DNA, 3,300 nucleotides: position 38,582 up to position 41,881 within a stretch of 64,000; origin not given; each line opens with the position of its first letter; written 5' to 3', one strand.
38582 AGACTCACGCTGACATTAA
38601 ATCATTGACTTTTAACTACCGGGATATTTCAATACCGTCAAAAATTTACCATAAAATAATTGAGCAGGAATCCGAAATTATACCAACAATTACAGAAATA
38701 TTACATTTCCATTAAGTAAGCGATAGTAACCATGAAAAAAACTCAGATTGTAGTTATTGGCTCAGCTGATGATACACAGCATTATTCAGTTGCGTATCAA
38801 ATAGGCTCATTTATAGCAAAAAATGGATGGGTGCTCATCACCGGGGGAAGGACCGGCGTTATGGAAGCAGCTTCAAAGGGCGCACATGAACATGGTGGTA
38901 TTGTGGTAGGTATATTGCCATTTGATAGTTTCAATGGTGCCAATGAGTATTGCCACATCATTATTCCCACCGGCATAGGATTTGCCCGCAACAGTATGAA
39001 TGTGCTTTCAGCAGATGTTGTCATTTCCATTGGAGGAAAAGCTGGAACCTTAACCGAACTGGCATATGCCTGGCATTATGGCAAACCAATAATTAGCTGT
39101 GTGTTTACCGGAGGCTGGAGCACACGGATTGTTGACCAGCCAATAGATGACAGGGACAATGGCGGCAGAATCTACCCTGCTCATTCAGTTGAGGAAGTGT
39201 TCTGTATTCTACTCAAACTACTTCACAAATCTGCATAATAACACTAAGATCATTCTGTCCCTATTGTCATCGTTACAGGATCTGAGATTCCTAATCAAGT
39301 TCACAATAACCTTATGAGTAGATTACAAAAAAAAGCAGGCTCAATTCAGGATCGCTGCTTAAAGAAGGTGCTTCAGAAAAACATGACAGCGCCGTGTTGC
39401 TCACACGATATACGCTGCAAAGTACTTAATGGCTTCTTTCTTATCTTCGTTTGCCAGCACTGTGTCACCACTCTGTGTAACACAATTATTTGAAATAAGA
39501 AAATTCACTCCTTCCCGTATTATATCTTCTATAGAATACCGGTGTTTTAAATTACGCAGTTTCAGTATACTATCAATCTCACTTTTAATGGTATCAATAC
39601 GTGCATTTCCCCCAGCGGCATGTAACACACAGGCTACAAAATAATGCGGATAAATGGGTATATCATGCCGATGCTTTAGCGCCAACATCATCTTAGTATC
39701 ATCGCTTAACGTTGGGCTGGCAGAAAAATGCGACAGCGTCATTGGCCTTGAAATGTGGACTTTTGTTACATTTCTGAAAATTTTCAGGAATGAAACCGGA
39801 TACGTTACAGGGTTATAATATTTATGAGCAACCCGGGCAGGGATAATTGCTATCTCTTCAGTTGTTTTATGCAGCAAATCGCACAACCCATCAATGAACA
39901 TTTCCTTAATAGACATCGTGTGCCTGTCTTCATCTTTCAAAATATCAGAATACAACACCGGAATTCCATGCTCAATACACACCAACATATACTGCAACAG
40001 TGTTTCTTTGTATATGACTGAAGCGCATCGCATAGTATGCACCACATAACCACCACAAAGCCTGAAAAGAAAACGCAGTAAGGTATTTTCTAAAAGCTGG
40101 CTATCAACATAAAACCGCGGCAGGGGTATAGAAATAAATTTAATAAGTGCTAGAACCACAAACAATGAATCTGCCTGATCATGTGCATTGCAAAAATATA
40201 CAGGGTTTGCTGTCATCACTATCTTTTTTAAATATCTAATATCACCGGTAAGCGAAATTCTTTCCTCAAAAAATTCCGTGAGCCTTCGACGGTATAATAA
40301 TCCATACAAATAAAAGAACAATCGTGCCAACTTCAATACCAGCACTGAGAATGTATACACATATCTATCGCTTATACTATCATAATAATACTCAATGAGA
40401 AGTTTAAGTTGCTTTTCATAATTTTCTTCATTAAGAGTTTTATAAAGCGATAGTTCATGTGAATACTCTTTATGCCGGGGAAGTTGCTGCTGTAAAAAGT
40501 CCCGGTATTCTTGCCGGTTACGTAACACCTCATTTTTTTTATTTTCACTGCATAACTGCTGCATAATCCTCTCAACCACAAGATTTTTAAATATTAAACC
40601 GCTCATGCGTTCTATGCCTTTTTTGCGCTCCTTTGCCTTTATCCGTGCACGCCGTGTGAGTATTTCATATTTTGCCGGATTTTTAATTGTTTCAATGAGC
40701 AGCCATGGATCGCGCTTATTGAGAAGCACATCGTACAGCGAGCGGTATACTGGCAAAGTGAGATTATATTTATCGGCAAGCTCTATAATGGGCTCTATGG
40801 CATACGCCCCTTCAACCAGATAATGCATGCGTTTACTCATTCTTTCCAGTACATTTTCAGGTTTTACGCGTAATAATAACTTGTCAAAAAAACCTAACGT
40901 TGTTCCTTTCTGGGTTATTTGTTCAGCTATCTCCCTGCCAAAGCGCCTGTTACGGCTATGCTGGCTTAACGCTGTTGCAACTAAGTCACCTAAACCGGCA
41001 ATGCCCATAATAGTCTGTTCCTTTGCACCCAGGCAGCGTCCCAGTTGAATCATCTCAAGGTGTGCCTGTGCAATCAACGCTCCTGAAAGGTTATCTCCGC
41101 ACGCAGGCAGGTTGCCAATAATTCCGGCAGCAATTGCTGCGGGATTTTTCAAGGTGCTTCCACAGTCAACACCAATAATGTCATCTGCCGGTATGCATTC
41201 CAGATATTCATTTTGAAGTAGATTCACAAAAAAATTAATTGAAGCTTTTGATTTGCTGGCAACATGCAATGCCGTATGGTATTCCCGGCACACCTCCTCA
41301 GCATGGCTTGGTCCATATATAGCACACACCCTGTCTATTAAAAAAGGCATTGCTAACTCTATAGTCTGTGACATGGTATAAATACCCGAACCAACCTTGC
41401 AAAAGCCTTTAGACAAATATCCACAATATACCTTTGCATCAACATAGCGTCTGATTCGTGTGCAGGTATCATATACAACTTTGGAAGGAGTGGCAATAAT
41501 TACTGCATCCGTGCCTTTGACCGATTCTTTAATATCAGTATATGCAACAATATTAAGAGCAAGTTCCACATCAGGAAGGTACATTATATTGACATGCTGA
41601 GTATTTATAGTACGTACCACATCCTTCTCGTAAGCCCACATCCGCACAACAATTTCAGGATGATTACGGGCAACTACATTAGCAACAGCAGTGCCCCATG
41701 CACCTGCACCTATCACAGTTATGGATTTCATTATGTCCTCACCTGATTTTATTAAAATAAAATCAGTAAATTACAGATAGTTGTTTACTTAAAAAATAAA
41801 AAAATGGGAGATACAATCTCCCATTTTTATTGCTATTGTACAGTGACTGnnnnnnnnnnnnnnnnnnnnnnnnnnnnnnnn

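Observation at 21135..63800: Strongly over-represented 9- to 14-mer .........[TA]... motif scattered through coding and noncoding DNA on both strands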

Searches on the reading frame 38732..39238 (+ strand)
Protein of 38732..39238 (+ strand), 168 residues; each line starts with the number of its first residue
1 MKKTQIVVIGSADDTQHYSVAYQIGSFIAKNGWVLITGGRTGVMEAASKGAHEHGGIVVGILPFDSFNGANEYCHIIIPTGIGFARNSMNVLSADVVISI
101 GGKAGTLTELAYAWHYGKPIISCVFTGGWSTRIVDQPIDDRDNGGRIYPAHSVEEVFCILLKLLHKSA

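Call 31: search_protein_families(library=pfam, proteins=[window:38732-39238:+], max_evalue=0.001)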
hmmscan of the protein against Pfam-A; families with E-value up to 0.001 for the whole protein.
window:38732-39238:+ (168 aa): 3 families
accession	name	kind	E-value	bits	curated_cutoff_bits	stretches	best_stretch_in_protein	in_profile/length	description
PF18306.6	LDcluster4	-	1.6e-47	161.4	26.3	1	3-132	1-125/151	SLOG cluster4 family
PF02481.21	DNA_processg_A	-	7.5e-05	22.5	29.6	0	4-63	45-105/212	DNA recombination-mediator protein A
PF03641.19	Lysine_decarbox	-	0.00013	22.6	27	1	44-115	1-74/131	Possible lysine decarboxylase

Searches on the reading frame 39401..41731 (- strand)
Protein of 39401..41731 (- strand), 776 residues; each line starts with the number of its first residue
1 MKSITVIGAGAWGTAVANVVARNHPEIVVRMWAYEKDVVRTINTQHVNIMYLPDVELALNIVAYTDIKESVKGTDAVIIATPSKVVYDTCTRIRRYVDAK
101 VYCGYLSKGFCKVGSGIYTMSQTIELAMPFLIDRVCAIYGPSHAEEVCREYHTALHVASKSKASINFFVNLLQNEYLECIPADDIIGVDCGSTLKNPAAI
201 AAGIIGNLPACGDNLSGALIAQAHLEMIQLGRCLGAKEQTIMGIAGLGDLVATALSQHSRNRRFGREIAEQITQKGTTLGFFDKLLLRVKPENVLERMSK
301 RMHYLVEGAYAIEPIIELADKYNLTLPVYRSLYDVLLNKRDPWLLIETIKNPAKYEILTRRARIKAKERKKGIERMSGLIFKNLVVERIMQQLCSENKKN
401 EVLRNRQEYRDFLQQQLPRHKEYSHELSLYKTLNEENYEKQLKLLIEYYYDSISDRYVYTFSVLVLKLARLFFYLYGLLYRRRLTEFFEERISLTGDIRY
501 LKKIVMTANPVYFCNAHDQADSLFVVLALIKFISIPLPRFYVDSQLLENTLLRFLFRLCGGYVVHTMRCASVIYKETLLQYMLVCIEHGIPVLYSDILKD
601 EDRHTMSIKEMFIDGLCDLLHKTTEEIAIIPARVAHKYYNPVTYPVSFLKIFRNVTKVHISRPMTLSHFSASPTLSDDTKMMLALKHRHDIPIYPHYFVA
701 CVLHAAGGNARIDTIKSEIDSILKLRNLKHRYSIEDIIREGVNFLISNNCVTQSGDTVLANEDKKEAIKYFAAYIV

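Call 8: search_protein_families(library=pfam, proteins=[window:39401-41731:-])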
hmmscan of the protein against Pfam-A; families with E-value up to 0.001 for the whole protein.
window:39401-41731:- (776 aa): 4 families
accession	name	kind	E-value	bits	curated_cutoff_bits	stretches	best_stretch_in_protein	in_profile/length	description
PF01210.29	NAD_Gly3P_dh_N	-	9.5e-38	130.1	23.1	1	3-163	1-156/158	NAD-dependent glycerol-3-phosphate dehydrogenase N-terminus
PF07479.19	NAD_Gly3P_dh_C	-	6.9e-33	114.3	25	1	184-342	1-137/142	NAD-dependent glycerol-3-phosphate dehydrogenase C-terminus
PF20618.3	GPD_NAD_C_bact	-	2.7e-11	44.3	27.6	1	245-274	1-30/66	Bacterial GPD, NAD-dependent C-terminal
PF02558.23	ApbA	-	0.00011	22.3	22.2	0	4-100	1-93/150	Ketopantoate reductase PanE/ApbA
